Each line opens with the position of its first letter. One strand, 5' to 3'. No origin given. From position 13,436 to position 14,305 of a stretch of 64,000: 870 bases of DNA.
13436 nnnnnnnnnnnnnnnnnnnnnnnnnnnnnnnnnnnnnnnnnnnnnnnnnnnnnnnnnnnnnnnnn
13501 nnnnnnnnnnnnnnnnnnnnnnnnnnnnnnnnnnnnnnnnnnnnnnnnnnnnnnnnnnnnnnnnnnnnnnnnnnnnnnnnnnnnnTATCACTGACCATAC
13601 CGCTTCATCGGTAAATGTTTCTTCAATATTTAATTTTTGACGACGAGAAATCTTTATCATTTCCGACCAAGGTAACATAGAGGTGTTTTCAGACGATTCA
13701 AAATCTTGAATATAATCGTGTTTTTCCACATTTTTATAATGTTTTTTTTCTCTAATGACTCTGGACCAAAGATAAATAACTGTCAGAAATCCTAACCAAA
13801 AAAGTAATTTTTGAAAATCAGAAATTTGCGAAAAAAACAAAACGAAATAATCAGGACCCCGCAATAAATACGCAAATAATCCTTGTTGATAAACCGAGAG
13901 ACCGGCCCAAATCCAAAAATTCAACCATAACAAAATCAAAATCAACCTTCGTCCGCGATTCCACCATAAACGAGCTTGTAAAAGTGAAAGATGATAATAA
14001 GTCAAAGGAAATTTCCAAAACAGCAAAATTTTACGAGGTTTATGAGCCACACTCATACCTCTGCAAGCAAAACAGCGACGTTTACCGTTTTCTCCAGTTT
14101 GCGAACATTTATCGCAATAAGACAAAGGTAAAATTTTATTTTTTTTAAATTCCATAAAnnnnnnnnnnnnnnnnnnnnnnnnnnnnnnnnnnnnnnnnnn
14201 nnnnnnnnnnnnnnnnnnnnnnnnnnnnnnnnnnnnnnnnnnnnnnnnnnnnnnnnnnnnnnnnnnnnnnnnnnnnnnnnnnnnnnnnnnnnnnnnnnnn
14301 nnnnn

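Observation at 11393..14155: Membrane-anchored Clp/Hsp100-type AAA+ ATPase with an N-terminal zinc ribbon and an apparently dead first nucleotide-binding domain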

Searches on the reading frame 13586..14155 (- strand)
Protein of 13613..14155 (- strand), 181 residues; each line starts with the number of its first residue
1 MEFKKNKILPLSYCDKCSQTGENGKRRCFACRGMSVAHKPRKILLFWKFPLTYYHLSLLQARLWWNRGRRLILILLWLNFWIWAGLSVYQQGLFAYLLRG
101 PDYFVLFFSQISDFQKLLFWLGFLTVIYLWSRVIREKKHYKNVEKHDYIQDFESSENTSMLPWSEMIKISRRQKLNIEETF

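Call 34: search_protein_representatives(alignment_id=A1)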
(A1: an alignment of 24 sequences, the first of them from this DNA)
Query: 24 sequences, 190 profile positions. Proteins with E-value up to 0.001 (for the whole library): 182; up to 1e-10: 90; up to 1e-30: 20. The best 150 are listed.
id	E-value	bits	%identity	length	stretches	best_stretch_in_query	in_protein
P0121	4.6e-70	251.6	-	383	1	2-190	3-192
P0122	9.9e-68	244.0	-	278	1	1-190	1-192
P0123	5.1e-64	231.9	-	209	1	1-189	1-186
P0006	3.1e-60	219.6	-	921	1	1-189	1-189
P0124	8.7e-60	218.1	-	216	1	1-189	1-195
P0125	1.4e-51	191.4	-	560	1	35-190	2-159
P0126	3.7e-51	190.0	-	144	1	2-142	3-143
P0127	1.3e-50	188.2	-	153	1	1-151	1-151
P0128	5.6e-46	173.1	-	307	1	1-189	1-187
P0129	1.0e-45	172.2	-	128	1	1-129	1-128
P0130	4.4e-42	160.4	-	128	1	1-117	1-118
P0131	4.3e-41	157.2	-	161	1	1-97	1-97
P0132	9.6e-41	156.0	-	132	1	1-138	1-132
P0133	2.9e-40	154.4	-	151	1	2-148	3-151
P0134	2.0e-39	151.7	-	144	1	1-119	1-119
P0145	2.2e-26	109.2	-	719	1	1-185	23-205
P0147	3.9e-26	108.4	-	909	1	6-189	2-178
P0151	1.4e-21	93.5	-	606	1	9-188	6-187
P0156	3.1e-19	85.9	-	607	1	7-189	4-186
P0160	2.0e-18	83.2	-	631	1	8-189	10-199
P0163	5.8e-18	81.7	-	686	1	5-189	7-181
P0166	4.3e-17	78.9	-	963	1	5-189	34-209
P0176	9.4e-16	74.5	-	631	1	9-188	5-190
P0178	2.4e-15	73.2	-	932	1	5-187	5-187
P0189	1.9e-13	67.0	-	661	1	4-189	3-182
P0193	8.5e-13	64.9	-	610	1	5-189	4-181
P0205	2.8e-11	59.9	-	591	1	11-189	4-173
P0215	4.5e-10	56.0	-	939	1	10-183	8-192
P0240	6.2e-08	49.0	-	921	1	1-187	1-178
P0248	1.6e-07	47.7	-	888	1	7-187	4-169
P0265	3.8e-06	43.2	-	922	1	2-189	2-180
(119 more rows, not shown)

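Call 35: search_protein_families(library=pfam, proteins=[P0151, P0156, P0160, P0176, P0193, P0163, P0189, P0145, P0205, P0166], max_evalue=0.00001)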
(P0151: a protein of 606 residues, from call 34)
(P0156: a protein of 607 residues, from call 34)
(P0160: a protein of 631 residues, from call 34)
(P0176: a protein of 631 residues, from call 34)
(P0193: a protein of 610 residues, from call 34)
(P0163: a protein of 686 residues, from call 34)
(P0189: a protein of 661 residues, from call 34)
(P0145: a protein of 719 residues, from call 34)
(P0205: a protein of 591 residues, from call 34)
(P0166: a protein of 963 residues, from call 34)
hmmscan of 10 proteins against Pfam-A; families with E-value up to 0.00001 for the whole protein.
P0151 (606 aa): 1 family
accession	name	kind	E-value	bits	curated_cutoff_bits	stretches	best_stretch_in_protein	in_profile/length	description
PF02861.25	Clp_N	-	8.6e-07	29.5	20.7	0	279-322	4-48/53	Clp amino terminal domain, pathogenicity island component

P0156 (607 aa): 1 family
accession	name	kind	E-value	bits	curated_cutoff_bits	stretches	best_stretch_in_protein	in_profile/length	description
PF04851.21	ResIII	-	5.5e-06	26.8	22.5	0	383-504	9-114/164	Type III restriction enzyme, res subunit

P0160 (631 aa): 0 families

P0176 (631 aa): 1 family
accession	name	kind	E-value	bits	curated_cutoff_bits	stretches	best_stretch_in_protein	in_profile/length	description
PF17871.7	AAA_lid_9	-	8.7e-06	26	22.8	0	546-611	8-74/104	AAA lid domain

P0193 (610 aa): 3 families
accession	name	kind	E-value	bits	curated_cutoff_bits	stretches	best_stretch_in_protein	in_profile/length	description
PF17871.7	AAA_lid_9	-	7e-10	39.2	22.8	1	527-591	3-67/104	AAA lid domain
PF00004.35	AAA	-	2e-08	35.2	21.2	1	387-502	1-112/131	ATPase family associated with various cellular activities (AAA)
PF13191.12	AAA_16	-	4.2e-07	31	32.6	0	366-492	2-164/167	AAA ATPase domain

P0163 (686 aa): 6 families
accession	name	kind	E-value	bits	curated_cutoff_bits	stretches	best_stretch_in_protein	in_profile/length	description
PF17871.7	AAA_lid_9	-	7.4e-13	48.8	22.8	1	525-610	3-87/104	AAA lid domain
PF00004.35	AAA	-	3.9e-12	47.2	21.2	1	384-502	1-116/131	ATPase family associated with various cellular activities (AAA)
PF13191.12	AAA_16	-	2e-07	32.1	32.6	0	362-408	2-51/167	AAA ATPase domain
PF20720.3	nSTAND3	-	8.7e-07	29.2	27.2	0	381-410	17-46/155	Novel STAND NTPase 3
PF01695.23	IstB_IS21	-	9.5e-07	29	24.1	0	381-454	92-158/238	IstB-like ATP binding protein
PF07728.20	AAA_5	-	2.7e-06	27.9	22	0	661-683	1-23/139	AAA domain (dynein-related subfamily)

P0189 (661 aa): 2 families
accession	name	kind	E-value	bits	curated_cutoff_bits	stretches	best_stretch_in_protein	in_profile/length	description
PF17871.7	AAA_lid_9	-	1.8e-11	44.3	22.8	1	522-613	2-92/104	AAA lid domain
PF13191.12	AAA_16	-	2.9e-07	31.6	32.6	1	362-408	2-52/167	AAA ATPase domain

P0145 (719 aa): 4 families
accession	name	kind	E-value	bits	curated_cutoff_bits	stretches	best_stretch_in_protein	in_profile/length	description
PF17871.7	AAA_lid_9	-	3.4e-10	40.2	22.8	1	551-634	2-85/104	AAA lid domain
PF00004.35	AAA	-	3.5e-08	34.4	21.2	0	413-524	2-109/131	ATPase family associated with various cellular activities (AAA)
PF13191.12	AAA_16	-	8.2e-07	30.1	32.6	0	391-436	2-51/167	AAA ATPase domain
PF07724.20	AAA_2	-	4.9e-06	27.1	27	0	683-717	1-35/166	AAA domain (Cdc48 subfamily)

P0205 (591 aa): 1 family
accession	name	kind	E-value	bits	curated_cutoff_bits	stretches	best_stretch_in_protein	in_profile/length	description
PF17871.7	AAA_lid_9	-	1.3e-12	47.9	22.8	1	512-577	2-67/104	AAA lid domain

P0166 (963 aa): 8 families
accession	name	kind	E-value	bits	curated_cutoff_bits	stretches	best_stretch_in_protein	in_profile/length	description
PF07724.20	AAA_2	-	1.9e-55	187.8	27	1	699-863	1-164/166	AAA domain (Cdc48 subfamily)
PF10431.15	ClpB_D2-small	-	9.1e-22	77.3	21.9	1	871-948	1-78/81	C-terminal, D2-small domain, of ClpB protein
PF07728.20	AAA_5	-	1.5e-12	48.2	22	1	704-825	2-125/139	AAA domain (dynein-related subfamily)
PF00004.35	AAA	-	1.4e-11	45.4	21.2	1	705-823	2-110/131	ATPase family associated with various cellular activities (AAA)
PF17871.7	AAA_lid_9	-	4e-11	43.2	22.8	1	566-661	2-96/104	AAA lid domain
PF00158.32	Sigma54_activat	-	3.8e-08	33.6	20.2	1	686-830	7-151/168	Sigma-54 interaction domain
PF02861.25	Clp_N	-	1.7e-06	28.5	20.7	0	212-260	1-51/53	Clp amino terminal domain, pathogenicity island component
PF20030.5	bpMoxR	-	8.6e-06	25.4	27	0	704-822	34-145/205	MoxR domain in the MoxR-vWA-beta-propeller ternary systems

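Call 37: find_encoding_contigs(protein=P0151, flank=6000, max_places=2)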
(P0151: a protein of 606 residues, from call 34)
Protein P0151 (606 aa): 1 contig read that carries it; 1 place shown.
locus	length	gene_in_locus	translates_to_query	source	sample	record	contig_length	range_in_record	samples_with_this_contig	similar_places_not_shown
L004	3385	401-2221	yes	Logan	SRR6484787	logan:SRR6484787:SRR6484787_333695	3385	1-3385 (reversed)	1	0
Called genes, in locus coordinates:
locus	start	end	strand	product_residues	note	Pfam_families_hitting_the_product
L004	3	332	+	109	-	?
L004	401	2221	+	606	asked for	PF02861:Clp_N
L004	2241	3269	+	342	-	PF00953:Glycos_transf_4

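Call 38: find_encoding_contigs(protein=P0160, flank=6000, max_places=2)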
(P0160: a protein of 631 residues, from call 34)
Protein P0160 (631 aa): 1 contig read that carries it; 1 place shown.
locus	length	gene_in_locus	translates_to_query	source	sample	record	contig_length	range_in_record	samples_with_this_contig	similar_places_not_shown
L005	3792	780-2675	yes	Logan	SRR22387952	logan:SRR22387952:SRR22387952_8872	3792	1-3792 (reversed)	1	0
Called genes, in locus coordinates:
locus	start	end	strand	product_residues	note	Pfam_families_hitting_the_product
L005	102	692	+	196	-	PF10502:Peptidase_S26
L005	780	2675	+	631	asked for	PF02861:Clp_N (faint), PF13173:AAA_14 (faint), PF25199:nSTAND_NTPase5 (faint)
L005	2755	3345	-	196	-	-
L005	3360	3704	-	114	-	-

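Call 42: list_cluster_members(proteins=[P0265, P0240, P0215, P0166, P0151, P0160, P0193, P0178, P0248, P0147])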
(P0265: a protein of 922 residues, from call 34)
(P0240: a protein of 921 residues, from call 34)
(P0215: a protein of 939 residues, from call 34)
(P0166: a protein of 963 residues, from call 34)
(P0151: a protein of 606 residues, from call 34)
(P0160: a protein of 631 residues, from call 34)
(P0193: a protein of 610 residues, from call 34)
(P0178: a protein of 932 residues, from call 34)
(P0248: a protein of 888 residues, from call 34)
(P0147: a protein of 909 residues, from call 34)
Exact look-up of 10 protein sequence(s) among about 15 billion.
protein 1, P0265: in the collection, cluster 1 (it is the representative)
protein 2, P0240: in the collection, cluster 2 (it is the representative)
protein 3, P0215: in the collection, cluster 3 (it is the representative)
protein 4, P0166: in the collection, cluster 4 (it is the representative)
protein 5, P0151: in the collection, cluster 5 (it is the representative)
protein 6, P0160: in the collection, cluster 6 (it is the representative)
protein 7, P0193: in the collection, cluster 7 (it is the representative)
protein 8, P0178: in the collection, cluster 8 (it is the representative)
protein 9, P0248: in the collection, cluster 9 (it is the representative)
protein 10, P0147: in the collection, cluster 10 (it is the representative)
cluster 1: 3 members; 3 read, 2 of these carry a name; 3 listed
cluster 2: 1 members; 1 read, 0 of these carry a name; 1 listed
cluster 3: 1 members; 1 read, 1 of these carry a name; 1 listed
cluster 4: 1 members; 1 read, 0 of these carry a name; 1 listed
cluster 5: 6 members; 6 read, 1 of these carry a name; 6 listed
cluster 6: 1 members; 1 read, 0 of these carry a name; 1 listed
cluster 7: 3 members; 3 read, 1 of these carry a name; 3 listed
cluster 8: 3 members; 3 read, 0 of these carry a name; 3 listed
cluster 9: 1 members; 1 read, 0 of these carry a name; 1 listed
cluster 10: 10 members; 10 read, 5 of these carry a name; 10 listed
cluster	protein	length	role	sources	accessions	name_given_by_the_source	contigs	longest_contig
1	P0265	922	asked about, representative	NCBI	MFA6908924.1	MAG: AAA family ATPase [Patescibacteria group bacterium]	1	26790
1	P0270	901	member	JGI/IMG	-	ATP-dependent Clp protease ATP-binding subunit ClpC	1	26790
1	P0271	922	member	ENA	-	-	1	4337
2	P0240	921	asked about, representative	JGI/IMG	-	-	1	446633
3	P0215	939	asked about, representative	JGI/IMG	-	ATP-dependent Clp protease ATP-binding subunit ClpC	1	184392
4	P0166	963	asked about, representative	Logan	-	-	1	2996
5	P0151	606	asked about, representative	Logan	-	-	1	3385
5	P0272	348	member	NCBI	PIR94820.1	hypothetical protein COT95_02065, partial [Candidatus Falkowbacteria bacterium ...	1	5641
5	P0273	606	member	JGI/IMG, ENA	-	-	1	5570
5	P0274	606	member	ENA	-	-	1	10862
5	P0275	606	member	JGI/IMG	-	-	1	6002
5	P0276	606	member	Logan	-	-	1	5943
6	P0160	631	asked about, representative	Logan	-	-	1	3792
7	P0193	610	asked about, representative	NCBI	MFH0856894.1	MAG: AAA family ATPase, partial [bacterium]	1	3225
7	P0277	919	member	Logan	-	-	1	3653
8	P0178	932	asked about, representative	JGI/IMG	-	-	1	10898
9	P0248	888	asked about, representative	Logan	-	-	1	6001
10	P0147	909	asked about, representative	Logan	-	-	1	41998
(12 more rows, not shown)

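Call 61: search_protein_families(library=pfam, proteins=[window:13613-14155:-], max_evalue=10)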
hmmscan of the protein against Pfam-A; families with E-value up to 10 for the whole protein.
seq(181 aa): 1 family
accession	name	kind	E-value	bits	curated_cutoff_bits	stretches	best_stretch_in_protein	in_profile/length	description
PF09301.15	DUF1970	-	3.1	8.5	25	0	114-150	2-41/112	Domain of unknown function (DUF1970)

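Call 64: find_encoding_contigs(protein=P0240, flank=6000, max_places=1)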
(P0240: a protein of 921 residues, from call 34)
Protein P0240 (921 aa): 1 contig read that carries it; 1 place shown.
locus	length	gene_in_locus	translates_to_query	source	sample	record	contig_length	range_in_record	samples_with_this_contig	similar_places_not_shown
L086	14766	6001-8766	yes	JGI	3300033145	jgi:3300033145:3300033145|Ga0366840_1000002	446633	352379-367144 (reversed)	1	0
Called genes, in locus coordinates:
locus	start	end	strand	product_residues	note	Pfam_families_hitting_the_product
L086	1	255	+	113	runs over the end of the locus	PF00719:Pyrophosphatase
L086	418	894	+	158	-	-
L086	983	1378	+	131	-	-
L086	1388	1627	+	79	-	-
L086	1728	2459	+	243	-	PF13462:Thioredoxin_4, PF13743:Thioredoxin_5 (faint), PF01323:DSBA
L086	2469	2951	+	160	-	PF04608:PgpA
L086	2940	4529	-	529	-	PF09852:DUF2079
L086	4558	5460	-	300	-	PF00535:Glycos_transf_2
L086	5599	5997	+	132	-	-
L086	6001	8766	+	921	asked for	PF13191:AAA_16 (faint), PF02861:Clp_N, PF00004:AAA, PF17871:AAA_lid_9, PF00004:AAA, PF07724:AAA_2, PF07728:AAA_5, PF10431:ClpB_D2-small, +6 more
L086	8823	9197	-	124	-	PF04956:TrbC (weak), PF18895:T4SS_pilin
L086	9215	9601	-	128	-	PF18895:T4SS_pilin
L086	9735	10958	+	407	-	-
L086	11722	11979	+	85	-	-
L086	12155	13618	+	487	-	PF00587:tRNA-synt_2b, PF03129:HGTP_anticodon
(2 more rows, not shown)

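Call 65: find_encoding_contigs(protein=P0215, flank=6000, max_places=1)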
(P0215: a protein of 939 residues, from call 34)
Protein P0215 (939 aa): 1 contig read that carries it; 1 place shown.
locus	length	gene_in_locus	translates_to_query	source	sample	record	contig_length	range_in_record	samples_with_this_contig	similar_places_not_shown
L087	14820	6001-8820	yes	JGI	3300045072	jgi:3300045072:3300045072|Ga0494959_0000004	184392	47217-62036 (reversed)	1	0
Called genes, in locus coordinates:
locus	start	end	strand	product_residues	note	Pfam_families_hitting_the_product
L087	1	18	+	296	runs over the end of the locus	PF00119:ATP-synt_A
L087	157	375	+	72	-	PF00137:ATP-synt_C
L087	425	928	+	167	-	PF00430:ATP-synt_B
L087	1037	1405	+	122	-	PF00213:OSCP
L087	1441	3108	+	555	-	PF02874:ATP-synt_ab_N, PF00006:ATP-synt_ab, PF00306:ATP-synt_ab_C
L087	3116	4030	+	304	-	PF00231:ATP-synt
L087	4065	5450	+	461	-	PF02874:ATP-synt_ab_N, PF00006:ATP-synt_ab, PF22919:ATP-synt_VA_C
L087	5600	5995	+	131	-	-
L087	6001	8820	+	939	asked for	PF02861:Clp_N, PF13191:AAA_16 (weak), PF00004:AAA, PF17871:AAA_lid_9, PF07724:AAA_2, PF00004:AAA, PF07728:AAA_5, PF10431:ClpB_D2-small, +3 more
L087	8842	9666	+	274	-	-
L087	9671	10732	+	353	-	PF00953:Glycos_transf_4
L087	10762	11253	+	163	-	PF02643:DUF192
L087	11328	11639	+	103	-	-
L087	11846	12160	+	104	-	PF00829:Ribosomal_L21p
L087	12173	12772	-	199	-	PF21176:RecR_HhH, PF02132:RecR_ZnF (weak), PF13662:Toprim_4, PF21175:RecR_C (weak)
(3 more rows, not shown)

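Call 66: find_encoding_contigs(protein=P0265, flank=6000, max_places=1)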
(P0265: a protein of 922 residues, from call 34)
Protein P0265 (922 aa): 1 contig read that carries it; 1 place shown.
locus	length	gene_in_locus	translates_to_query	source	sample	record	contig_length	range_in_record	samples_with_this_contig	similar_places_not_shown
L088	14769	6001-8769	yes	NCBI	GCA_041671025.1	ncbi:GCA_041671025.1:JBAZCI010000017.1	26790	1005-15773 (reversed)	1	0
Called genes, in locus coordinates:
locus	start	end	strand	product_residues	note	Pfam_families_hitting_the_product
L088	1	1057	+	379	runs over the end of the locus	-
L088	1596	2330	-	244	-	-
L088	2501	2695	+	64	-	PF12844:HTH_19, PF13443:HTH_26 (weak), PF13560:HTH_31, PF01381:HTH_3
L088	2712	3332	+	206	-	-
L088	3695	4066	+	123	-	-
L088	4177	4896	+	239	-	PF13462:Thioredoxin_4, PF01323:DSBA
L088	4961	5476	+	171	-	-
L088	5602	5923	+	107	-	-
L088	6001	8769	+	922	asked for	PF02861:Clp_N, PF13191:AAA_16 (faint), PF17871:AAA_lid_9, PF00004:AAA (weak), PF00158:Sigma54_activat (weak), PF07724:AAA_2, PF07728:AAA_5, PF10431:ClpB_D2-small, +2 more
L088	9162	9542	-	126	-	PF18895:T4SS_pilin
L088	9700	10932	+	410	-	-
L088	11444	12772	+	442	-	PF00587:tRNA-synt_2b, PF03129:HGTP_anticodon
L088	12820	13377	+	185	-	PF13302:Acetyltransf_3, PF13420:Acetyltransf_4, PF00583:Acetyltransf_1, PF13508:Acetyltransf_7 (weak)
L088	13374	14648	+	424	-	PF00675:Peptidase_M16, PF05193:Peptidase_M16_C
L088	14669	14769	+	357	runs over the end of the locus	PF01594:AI-2E_transport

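Call 76: search_protein_families(library=pfam, alignment_id=A1, max_evalue=1)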
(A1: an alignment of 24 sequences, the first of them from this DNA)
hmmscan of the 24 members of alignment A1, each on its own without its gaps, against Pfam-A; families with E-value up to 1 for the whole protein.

A. member 1, seq(190 aa): 0 families

B. families by the number of members that match (of 24 scanned): 31 families (the first 25 are shown)
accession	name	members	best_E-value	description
PF00684.25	DnaJ_CXXCXGXG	14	0.00033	DnaJ central domain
PF15777.11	Anti-TRAP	4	0.025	Tryptophan RNA-binding attenuator protein inhibitory protein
PF18551.6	TackOD1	3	0.12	Thaumarchaeal output domain 1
PF10864.13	DUF2663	2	0.023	Protein of unknown function (DUF2663)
PF25436.1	BSD2_CRD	2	0.025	BSD2 cysteine rich domain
PF17032.10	Zn_ribbon_15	2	0.034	zinc-ribbon family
PF25112.1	zf-AtTam37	2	0.065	AtTam37 zinc finger region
PF13453.11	Zn_ribbon_TFIIB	2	0.12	Transcription factor zinc-finger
PF01155.25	HypA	2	0.22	Hydrogenase/urease nickel incorporation, metallochaperone, hypA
PF04290.18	DctQ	1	0.0088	Tripartite ATP-independent periplasmic transporters, DctQ component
PF24456.1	RHD_RETREG1-3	1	0.0099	RETREG1-3/ARL6IP-like, N-terminal reticulon-homology domain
PF25258.1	DUF7859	1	0.019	Family of unknown function (DUF7859)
PF04241.20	DUF423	1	0.037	Protein of unknown function (DUF423)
PF12247.13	MKT1_N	1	0.063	Temperature dependent protein affecting M2 dsRNA replication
PF18073.7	Zn_ribbon_LapB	1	0.067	Rubredoxin metal binding domain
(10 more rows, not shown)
